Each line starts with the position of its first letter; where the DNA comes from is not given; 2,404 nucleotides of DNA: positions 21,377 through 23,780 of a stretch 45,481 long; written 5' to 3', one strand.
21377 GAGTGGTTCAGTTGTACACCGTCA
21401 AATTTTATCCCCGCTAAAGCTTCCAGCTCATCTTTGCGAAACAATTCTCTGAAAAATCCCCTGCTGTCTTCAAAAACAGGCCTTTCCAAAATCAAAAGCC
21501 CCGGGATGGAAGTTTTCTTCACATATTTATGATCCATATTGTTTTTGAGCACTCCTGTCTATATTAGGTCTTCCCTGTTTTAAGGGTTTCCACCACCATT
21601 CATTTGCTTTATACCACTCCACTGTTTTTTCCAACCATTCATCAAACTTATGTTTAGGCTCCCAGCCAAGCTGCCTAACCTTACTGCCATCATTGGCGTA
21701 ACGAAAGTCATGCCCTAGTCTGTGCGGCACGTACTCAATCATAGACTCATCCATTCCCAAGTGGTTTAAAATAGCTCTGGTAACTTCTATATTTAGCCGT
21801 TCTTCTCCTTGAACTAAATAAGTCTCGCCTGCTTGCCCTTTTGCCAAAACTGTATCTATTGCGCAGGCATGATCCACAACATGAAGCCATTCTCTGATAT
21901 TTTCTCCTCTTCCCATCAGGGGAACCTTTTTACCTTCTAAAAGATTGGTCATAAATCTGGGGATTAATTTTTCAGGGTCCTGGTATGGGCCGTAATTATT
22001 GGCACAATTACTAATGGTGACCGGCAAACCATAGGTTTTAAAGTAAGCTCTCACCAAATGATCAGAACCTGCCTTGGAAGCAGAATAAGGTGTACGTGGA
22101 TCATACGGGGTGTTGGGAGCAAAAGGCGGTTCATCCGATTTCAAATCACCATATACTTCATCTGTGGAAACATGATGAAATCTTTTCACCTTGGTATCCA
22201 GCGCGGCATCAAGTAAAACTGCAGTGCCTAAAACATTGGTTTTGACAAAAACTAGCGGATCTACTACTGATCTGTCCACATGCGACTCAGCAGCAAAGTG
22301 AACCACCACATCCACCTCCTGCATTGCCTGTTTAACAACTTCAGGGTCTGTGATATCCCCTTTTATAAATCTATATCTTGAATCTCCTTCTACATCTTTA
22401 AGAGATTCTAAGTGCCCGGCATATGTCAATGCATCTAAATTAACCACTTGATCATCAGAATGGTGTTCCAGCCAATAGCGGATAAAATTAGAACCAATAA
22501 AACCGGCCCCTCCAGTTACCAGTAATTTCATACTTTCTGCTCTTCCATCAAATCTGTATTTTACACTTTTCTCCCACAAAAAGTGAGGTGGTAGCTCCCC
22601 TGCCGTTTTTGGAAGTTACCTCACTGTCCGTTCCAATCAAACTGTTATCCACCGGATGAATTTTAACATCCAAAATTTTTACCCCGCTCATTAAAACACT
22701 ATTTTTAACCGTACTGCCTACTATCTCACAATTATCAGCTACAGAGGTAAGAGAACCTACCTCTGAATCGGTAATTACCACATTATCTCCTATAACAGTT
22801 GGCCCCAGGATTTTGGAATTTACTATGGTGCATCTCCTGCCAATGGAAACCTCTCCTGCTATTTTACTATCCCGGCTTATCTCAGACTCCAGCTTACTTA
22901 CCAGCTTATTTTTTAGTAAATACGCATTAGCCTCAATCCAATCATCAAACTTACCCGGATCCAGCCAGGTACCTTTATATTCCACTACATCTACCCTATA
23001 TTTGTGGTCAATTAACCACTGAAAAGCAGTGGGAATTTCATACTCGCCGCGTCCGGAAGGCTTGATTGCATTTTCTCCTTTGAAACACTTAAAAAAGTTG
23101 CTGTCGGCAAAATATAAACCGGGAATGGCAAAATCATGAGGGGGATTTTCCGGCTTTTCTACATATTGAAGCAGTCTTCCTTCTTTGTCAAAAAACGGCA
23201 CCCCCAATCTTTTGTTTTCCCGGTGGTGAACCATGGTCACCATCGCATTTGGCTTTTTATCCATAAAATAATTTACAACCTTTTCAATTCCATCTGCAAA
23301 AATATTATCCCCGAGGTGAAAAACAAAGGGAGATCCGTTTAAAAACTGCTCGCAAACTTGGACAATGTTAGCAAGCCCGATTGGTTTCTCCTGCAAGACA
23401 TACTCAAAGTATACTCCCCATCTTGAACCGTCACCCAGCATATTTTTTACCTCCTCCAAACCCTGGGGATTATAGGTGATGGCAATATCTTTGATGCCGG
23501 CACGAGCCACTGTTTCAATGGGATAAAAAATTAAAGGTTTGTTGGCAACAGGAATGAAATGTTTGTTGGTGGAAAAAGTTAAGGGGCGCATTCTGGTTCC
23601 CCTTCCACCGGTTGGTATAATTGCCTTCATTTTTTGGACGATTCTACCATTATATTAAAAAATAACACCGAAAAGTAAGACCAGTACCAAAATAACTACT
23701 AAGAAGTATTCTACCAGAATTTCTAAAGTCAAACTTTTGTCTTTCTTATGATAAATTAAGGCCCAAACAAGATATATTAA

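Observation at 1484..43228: Exceptional density of GT-C-like membrane glycosyltransferases: an extracytoplasmic glycosylation supercluster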

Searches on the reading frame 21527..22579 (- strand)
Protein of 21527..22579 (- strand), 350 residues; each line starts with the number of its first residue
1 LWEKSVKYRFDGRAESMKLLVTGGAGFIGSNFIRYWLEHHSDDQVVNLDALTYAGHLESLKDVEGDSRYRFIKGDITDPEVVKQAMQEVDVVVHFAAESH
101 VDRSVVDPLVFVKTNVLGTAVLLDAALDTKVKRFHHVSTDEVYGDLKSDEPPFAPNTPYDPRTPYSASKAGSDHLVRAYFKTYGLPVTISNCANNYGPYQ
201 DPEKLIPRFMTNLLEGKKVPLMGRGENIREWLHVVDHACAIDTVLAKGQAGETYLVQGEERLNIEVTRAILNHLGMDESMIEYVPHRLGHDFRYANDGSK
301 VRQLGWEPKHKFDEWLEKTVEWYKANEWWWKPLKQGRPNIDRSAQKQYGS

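Call 6: search_protein_families(library=pfam, proteins=[window:21527-22579:-], max_evalue=0.001)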
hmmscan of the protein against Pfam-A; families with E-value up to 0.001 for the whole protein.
window:21527-22579:- (350 aa): 9 families
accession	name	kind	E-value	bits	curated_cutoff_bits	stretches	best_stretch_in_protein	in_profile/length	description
PF16363.11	GDP_Man_Dehyd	-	8.9e-77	259.2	27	1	20-319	1-332/332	GDP-mannose 4,6 dehydratase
PF01370.27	Epimerase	-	1.9e-66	224.4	20.9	1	20-255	2-238/240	NAD dependent epimerase/dehydratase family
PF01073.25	3Beta_HSD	-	5e-21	75.4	22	1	20-236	1-220/280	3-beta hydroxysteroid dehydrogenase/isomerase family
PF07993.18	NAD_binding_4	-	1.2e-18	67.6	20.1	1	21-193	1-205/258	Male sterility protein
PF02719.21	Polysacc_synt_2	-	2.7e-18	66.6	20.2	1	19-141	1-130/293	Polysaccharide biosynthesis protein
PF04321.23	RmlD_sub_bind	-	2.8e-13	50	27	1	17-183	1-143/287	RmlD substrate binding domain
PF13460.12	NAD_binding_10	-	2.4e-10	41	27.2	1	23-178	1-133/184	NAD(P)H-binding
PF05368.20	NmrA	-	6.2e-05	23.2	27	1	17-135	3-103/298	NmrA-like family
PF00106.31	adh_short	-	0.00013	22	26.6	0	20-90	4-72/195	short chain dehydrogenase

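Call 31: search_protein_families(library=ncbifam, proteins=[window:21527-22579:-], max_evalue=0.00001)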
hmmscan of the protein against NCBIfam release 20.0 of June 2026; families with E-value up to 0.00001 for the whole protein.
window:21527-22579:- (350 aa): 25 families
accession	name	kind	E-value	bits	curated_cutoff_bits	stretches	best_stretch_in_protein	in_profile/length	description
TIGR01181.1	dTDP_gluc_dehyt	equivalog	6e-137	456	365.1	1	18-333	1-321/321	dTDP-glucose 4,6-dehydratase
NF007490.0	PRK10084.1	subfamily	8.2e-104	347.4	649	1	17-337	1-348/361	dTDP-glucose 4,6-dehydratase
NF007582.0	PRK10217.1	equivalog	2e-101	339.7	698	1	18-341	3-349/355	dTDP-glucose 4,6-dehydratase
TIGR04180.1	EDH_00030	hypoth_equivalog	1.3e-43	149.2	475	1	20-275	2-256/297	NAD-dependent 4,6-dehydratase LegB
TIGR01179.1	galE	equivalog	7e-34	117.1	262.3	1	18-197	1-178/332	UDP-glucose 4-epimerase GalE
TIGR02622.1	CDP_4_6_dhtase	equivalog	2e-24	86.4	278.45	1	17-325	5-332/352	CDP-glucose 4,6-dehydratase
NF007956.0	PRK10675.1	subfamily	3.9e-21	75.5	394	1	17-172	1-156/338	UDP-glucose 4-epimerase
TIGR03589.1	PseB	equivalog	4.5e-21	75.1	407.75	1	16-142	4-128/324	UDP-N-acetylglucosamine 4,6-dehydratase (inverting)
TIGR03466.1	HpnA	hypoth_equivalog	1.5e-20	73.4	367.65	1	17-264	1-235/327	hopanoid-associated sugar epimerase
TIGR02197.1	heptose_epim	equivalog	2.3e-20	73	274.6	1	19-293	1-280/316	ADP-glyceromanno-heptose 6-epimerase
NF011728.1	PRK15181.1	equivalog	2.7e-19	69.4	760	1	18-323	17-337/348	Vi polysaccharide biosynthesis UDP-N-acetylglucosaminuronic acid C-4 epimerase TviC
NF052578.1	StrlDmthSdmBMthl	equivalog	6.2e-16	59.1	600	1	17-267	1-237/328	sterol demethylase protein SdmB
NF008872.0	PRK11908.1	equivalog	2e-15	56.7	294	1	17-246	2-238/349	bifunctional UDP-4-keto-pentose/UDP-xylose synthase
NF042422.1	oxyalk_red_OleD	equivalog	3.1e-15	56.4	580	1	17-271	1-247/329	2-alkyl-3-oxoalkanoate reductase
NF043036.1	ErythonDh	equivalog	4.8e-15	55.6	325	1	17-180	1-164/321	D-erythronate dehydrogenase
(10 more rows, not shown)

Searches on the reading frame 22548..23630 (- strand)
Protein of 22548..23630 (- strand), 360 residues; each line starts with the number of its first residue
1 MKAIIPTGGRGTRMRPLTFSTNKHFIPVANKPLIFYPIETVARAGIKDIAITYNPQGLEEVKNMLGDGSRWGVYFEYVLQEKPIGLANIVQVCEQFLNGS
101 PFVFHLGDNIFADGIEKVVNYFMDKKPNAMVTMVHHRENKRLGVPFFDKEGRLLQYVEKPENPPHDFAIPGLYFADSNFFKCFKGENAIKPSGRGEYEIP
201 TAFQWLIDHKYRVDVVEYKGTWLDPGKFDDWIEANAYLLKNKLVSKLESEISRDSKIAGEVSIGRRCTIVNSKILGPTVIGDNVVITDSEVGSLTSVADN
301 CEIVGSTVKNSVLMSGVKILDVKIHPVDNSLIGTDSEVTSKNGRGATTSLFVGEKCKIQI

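Call 6: search_protein_families(library=pfam, proteins=[window:22548-23630:-], max_evalue=0.001)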
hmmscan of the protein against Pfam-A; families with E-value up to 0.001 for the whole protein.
window:22548-23630:- (360 aa): 6 families
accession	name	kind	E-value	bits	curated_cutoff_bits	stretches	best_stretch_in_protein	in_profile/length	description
PF00483.29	NTP_transferase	-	1.9e-42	146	21.2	1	2-240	1-244/245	Nucleotidyl transferase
PF25084.1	LbH_EIF2B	-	1.9e-06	28.3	54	1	240-319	7-87/105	EIF2B subunit epsilon LbH domain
PF12804.13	NTP_transf_3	-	1.7e-05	25.5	27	1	3-111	1-98/160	MobA-like NTP transferase domain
PF00132.30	Hexapep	-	2.4e-05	24.3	27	0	271-286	13-28/36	Bacterial transferase hexapeptide (six repeats)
PF07959.18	Fucose_pyrophosphorylase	-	0.00043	19.8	34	1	246-319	261-335/418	Fucose pyrophosphorylase domain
PF01128.25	IspD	-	0.0006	20.1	27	1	2-67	2-65/221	2-C-methyl-D-erythritol 4-phosphate cytidylyltransferase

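Call 31: search_protein_families(library=ncbifam, proteins=[window:22548-23630:-], max_evalue=0.00001)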
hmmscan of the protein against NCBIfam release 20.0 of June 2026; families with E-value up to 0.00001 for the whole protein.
window:22548-23630:- (360 aa): 25 families
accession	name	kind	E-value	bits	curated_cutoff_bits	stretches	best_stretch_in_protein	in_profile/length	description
TIGR01208.1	rmlA_long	equivalog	8.2e-97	324.2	320.25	1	2-359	1-352/353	glucose-1-phosphate thymidylyltransferase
TIGR03992.1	Arch_glmU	subfamily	3e-54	184.4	292.1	1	1-337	1-326/393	bifunctional sugar-1-phosphate nucleotidylyltransferase/acetyltransferase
TIGR01207.1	rmlA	equivalog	5.8e-51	173.3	360.65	1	2-238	1-236/286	glucose-1-phosphate thymidylyltransferase RfbA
NF012024.0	PRK15480.1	equivalog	5.5e-45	153.7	588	1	2-238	5-240/292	glucose-1-phosphate thymidylyltransferase RfbA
NF041173.1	Sug_nt_acttase_Thmprot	equivalog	9.4e-40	136.8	600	1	1-335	1-324/405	bifunctional sugar-1-phosphate nucleotidylyltransferase/acetyltransferase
NF041313.1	UDPGP_AglF_Halo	equivalog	9e-36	123.5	400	1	1-235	1-231/234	UTP--glucose-1-phosphate uridylyltransferase AglF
NF052502.1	man1P_GTase_Rv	exception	7.4e-32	110.6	440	1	2-342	2-328/352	mannose-1-phosphate guanylyltransferase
NF045761.1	NAMPUrTaseMurU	equivalog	1.6e-20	73.9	250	1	1-141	1-144/226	N-acetylmuramate alpha-1-phosphate uridylyltransferase MurU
TIGR01099.1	galU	equivalog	1.8e-20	73.6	326.8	2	1-52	2-53/261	UTP--glucose-1-phosphate uridylyltransferase GalU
NF003670.0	PRK05293.1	equivalog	2.4e-17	62.9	470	1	106-340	125-354/382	glucose-1-phosphate adenylyltransferase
TIGR02091.1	glgC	equivalog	3.3e-14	52.7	424.9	1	106-321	120-341/364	glucose-1-phosphate adenylyltransferase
NF010934.1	PRK14354.1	equivalog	1.9e-12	46.5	450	1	3-319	2-322/447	bifunctional UDP-N-acetylglucosamine diphosphorylase/glucosamine-1-phosphate N-acetyltransferase GlmU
NF010935.0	PRK14355.1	equivalog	1.4e-11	43.7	718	1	2-178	5-181/459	bifunctional UDP-N-acetylglucosamine diphosphorylase/glucosamine-1-phosphate N-acetyltransferase GlmU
NF007516.0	PRK10122.1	equivalog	5.9e-11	42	534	1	1-51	4-54/297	UTP--glucose-1-phosphate uridylyltransferase GalF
TIGR01173.1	glmU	equivalog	5.9e-11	41.9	366.85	0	2-160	2-153/452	bifunctional UDP-N-acetylglucosamine diphosphorylase/glucosamine-1-phosphate N-acetyltransferase GlmU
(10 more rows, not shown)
